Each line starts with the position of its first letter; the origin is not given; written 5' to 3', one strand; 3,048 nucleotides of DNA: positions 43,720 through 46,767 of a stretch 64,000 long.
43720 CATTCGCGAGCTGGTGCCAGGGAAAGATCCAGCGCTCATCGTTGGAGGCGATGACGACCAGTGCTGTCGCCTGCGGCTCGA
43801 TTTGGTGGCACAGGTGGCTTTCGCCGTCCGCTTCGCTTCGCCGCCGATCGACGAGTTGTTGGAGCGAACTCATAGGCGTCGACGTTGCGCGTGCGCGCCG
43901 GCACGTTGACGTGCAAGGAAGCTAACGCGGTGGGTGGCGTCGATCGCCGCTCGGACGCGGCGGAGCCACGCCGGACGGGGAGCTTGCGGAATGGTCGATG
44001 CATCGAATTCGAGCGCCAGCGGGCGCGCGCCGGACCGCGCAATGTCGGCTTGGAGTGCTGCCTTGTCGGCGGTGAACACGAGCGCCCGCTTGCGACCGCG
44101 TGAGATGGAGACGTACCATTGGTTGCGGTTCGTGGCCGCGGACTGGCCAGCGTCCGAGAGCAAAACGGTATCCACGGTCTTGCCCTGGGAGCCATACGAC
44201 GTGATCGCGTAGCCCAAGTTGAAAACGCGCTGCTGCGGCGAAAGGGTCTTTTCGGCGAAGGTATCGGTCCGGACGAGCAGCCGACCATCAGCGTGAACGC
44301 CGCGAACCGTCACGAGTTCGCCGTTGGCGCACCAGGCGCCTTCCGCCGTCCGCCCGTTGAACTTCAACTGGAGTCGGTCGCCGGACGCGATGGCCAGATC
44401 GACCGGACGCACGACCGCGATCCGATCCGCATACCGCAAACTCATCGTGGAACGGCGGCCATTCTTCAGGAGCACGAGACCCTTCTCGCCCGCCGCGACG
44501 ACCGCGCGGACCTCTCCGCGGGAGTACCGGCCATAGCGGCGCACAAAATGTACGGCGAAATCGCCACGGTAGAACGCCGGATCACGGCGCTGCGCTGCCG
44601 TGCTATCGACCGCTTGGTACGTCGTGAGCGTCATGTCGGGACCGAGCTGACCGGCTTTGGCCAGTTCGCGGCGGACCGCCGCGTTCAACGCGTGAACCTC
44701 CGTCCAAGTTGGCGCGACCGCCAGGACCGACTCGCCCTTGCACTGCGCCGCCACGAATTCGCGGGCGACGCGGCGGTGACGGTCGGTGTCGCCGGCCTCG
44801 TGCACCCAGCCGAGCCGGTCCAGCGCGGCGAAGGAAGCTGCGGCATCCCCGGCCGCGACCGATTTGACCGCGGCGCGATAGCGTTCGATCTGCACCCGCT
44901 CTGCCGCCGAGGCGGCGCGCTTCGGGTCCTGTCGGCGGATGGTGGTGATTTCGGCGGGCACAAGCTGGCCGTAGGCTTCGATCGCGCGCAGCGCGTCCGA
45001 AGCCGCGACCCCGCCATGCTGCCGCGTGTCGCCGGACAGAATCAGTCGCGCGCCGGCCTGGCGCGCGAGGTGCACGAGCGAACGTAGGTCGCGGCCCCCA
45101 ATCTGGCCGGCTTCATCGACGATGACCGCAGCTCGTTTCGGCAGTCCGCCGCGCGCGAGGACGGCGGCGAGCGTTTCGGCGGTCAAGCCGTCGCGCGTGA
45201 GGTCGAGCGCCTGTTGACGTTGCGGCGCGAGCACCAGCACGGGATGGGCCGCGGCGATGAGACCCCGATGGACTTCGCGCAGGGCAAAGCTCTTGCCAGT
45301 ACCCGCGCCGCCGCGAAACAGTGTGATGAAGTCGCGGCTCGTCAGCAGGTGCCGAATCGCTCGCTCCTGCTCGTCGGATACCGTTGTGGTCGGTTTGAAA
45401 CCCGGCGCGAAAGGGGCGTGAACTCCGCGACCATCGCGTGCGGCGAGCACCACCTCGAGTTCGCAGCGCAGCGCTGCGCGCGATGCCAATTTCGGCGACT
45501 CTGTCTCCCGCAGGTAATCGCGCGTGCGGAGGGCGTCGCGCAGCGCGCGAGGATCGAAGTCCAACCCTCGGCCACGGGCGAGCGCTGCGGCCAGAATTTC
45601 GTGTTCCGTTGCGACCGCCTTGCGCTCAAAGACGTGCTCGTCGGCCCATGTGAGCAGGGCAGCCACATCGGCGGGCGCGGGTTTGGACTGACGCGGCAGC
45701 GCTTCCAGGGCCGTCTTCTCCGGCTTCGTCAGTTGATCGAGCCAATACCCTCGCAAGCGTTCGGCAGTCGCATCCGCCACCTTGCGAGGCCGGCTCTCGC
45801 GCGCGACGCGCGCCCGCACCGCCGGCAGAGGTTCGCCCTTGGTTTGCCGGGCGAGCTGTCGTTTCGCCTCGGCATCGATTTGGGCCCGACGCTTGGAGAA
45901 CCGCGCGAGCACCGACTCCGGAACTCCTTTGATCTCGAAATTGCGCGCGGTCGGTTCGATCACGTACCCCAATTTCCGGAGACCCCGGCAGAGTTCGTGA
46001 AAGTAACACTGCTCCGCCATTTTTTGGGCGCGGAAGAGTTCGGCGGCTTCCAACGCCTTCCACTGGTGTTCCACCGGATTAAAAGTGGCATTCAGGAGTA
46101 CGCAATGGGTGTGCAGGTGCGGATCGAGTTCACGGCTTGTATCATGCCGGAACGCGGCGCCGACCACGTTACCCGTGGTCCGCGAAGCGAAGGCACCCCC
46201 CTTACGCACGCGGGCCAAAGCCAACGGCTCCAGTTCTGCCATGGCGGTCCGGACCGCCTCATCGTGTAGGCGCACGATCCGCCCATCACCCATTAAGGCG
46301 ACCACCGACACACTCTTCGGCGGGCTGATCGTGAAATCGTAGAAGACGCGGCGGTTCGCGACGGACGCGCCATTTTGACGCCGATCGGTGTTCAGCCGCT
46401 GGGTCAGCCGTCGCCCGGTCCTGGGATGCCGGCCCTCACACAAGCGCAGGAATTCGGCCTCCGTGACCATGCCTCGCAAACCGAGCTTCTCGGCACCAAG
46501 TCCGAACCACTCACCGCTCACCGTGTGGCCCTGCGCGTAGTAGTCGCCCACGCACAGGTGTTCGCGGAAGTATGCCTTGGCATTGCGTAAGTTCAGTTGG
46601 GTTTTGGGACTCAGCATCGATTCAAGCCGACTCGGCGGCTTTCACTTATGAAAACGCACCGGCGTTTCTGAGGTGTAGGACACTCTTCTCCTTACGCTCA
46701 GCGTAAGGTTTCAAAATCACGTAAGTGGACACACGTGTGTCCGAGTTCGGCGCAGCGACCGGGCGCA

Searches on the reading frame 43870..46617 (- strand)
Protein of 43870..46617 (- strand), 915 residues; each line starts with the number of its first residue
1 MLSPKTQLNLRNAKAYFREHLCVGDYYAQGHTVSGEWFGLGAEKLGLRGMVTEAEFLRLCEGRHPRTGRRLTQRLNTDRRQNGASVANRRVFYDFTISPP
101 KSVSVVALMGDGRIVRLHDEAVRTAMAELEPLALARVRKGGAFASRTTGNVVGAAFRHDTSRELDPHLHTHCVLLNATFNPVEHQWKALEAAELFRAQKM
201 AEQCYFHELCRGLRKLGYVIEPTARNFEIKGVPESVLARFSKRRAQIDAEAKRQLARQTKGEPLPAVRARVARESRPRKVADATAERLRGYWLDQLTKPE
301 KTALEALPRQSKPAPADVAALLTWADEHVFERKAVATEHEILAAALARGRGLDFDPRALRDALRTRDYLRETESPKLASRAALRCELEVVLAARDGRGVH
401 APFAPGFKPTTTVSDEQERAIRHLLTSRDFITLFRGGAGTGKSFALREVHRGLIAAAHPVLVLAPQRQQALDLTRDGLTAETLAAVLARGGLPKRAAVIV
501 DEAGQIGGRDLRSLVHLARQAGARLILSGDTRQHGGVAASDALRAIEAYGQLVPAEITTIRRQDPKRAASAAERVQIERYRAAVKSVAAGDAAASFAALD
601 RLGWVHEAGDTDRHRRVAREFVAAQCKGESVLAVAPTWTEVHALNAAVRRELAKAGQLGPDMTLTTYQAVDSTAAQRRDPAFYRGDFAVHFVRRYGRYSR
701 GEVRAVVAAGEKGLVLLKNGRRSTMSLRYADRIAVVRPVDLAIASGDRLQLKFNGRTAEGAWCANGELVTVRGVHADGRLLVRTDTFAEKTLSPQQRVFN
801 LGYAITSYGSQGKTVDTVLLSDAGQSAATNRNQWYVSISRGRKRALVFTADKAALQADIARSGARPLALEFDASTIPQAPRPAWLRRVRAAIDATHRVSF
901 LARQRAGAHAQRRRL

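Call 58: search_protein_families(library=pfam, proteins=[window:43870-46617:-], max_evalue=0.0001)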
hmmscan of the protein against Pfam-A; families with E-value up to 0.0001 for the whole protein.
window:43870-46617:- (915 aa): 5 families
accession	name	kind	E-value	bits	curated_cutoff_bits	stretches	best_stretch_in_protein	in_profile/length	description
PF08751.17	TrwC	-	2.5e-81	273.8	25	1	12-297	3-284/286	TrwC relaxase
PF13604.12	AAA_30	-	4.3e-35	121.6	27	1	413-609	2-190/191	AAA domain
PF01443.25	Viral_helicase1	-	5.8e-08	33.3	21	0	435-542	4-106/228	Viral superfamily 1 RNA helicase core domain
PF13245.12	AAA_19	-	1.9e-07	31.8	25.1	1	417-534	1-129/134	AAA domain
PF13086.12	AAA_11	-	5.5e-06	26.8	27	0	414-466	3-61/257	AAA domain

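Call 94: search_protein_families(library=ncbifam, proteins=[L105:5572-6060:+], max_evalue=0.001)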
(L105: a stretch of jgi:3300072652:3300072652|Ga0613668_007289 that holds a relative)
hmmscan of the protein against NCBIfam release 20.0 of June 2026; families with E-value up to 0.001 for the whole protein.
L105:5572-6060:+ (163 aa): 0 families
